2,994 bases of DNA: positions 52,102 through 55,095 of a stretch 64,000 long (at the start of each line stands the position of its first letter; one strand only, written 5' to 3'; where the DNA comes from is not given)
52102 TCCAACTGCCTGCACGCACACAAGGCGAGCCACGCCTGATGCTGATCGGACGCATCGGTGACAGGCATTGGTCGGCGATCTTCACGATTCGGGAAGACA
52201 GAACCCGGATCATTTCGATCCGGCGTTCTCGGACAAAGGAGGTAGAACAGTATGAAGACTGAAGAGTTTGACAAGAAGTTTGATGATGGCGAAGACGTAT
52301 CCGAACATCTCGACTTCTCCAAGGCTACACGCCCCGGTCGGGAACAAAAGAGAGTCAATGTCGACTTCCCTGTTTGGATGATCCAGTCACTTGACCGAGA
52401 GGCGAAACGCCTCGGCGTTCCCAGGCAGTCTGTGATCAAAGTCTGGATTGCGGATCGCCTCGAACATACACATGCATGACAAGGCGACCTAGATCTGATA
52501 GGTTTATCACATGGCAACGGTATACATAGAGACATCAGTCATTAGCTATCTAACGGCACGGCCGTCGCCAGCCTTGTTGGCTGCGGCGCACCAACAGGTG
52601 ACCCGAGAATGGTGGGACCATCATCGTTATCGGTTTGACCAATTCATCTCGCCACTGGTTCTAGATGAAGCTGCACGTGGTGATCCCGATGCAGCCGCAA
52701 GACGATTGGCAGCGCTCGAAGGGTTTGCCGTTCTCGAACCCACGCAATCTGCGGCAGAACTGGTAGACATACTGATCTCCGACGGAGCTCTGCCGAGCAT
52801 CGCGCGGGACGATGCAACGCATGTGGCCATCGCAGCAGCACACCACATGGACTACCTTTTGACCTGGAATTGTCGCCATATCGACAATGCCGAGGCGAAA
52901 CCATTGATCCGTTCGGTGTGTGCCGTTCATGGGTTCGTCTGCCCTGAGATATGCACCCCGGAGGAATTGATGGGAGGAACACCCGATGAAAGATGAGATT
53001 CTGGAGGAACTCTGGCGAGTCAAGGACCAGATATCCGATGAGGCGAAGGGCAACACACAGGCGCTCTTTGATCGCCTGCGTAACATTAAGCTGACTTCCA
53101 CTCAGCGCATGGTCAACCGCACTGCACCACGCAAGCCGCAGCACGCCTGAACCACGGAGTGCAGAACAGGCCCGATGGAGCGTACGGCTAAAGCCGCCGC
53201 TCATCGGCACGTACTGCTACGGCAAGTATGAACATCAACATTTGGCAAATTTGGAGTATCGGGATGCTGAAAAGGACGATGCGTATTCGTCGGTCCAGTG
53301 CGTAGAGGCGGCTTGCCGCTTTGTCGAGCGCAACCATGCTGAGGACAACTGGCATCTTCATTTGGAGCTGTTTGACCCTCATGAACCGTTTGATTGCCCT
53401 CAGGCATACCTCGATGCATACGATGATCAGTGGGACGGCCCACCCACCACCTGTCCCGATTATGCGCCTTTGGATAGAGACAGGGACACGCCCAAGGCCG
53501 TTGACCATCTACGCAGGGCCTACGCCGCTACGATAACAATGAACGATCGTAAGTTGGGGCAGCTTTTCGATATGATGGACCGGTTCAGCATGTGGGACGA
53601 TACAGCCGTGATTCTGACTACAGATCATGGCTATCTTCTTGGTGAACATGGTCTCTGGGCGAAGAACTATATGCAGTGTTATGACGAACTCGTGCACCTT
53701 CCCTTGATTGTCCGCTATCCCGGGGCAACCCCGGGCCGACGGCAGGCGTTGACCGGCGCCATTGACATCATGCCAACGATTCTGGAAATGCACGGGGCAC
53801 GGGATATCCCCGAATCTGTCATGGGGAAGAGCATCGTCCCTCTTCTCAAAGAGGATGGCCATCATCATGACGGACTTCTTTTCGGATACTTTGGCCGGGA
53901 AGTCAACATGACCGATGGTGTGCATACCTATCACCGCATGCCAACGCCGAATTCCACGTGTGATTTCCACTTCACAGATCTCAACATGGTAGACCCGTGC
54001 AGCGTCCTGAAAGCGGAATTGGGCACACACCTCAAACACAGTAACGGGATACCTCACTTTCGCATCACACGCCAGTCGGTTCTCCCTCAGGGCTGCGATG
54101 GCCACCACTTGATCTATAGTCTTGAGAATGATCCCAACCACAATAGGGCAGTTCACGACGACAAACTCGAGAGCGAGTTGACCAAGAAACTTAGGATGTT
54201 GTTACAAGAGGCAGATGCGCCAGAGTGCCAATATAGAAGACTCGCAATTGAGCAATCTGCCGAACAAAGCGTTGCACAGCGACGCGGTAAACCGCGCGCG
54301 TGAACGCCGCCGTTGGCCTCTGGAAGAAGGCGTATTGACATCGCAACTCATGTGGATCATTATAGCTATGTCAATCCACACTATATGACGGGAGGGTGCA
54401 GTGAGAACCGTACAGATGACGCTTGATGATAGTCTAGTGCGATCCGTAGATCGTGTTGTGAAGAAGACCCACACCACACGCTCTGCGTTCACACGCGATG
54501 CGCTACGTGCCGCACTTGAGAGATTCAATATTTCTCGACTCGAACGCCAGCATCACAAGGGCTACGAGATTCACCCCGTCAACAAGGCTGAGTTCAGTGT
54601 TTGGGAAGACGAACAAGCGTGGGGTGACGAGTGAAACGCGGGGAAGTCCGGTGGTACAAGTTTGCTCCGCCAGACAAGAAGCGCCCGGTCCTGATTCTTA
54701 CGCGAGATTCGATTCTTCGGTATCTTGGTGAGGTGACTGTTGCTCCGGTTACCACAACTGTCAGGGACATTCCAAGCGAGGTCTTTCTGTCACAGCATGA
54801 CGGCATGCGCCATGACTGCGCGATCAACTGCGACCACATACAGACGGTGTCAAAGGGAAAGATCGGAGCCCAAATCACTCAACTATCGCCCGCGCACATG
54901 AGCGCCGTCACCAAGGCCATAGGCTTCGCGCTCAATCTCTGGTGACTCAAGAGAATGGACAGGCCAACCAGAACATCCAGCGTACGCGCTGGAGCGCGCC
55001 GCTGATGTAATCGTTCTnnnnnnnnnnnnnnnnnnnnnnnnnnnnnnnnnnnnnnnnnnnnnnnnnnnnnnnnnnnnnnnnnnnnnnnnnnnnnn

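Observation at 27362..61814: Large sedentary chromosomal integron (~34 kb, ~42 cassettes)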

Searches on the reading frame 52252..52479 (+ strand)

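Call 38: search_protein_families(library=pfam, proteins=[window:52252-52479:+], max_evalue=0.01)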
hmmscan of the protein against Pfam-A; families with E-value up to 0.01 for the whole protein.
window:52252-52479:+ (75 aa): 1 family
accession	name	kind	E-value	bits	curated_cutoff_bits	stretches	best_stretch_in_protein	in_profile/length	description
PF12441.14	CopG_antitoxin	-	1.3e-07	32.6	28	1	1-68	6-78/79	CopG antitoxin of type II toxin-antitoxin system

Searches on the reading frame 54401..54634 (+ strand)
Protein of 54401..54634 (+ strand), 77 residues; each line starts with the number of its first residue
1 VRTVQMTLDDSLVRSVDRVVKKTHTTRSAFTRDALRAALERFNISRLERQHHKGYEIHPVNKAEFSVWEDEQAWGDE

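Call 39: search_protein_families(library=pfam, proteins=[window:54401-54634:+], max_evalue=0.01)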
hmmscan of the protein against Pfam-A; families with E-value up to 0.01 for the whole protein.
window:54401-54634:+ (77 aa): 1 family
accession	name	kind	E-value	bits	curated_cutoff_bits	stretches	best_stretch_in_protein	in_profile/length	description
PF01402.27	RHH_1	-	4.3e-06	26.9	20.5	1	7-41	5-39/39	Ribbon-helix-helix protein, copG family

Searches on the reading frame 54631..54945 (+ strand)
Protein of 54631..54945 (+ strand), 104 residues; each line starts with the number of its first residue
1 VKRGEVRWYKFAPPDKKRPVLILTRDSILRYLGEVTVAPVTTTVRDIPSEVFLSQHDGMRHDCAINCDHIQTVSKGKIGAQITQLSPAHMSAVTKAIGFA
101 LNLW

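Call 39: search_protein_families(library=pfam, proteins=[window:54631-54945:+], max_evalue=0.01)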
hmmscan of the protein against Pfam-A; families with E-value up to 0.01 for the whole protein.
window:54631-54945:+ (104 aa): 1 family
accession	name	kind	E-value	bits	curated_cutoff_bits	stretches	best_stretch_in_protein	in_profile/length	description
PF02452.23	PemK_toxin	-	8.7e-18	65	23.1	1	2-98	1-106/109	PemK-like, MazF-like toxin of type II toxin-antitoxin system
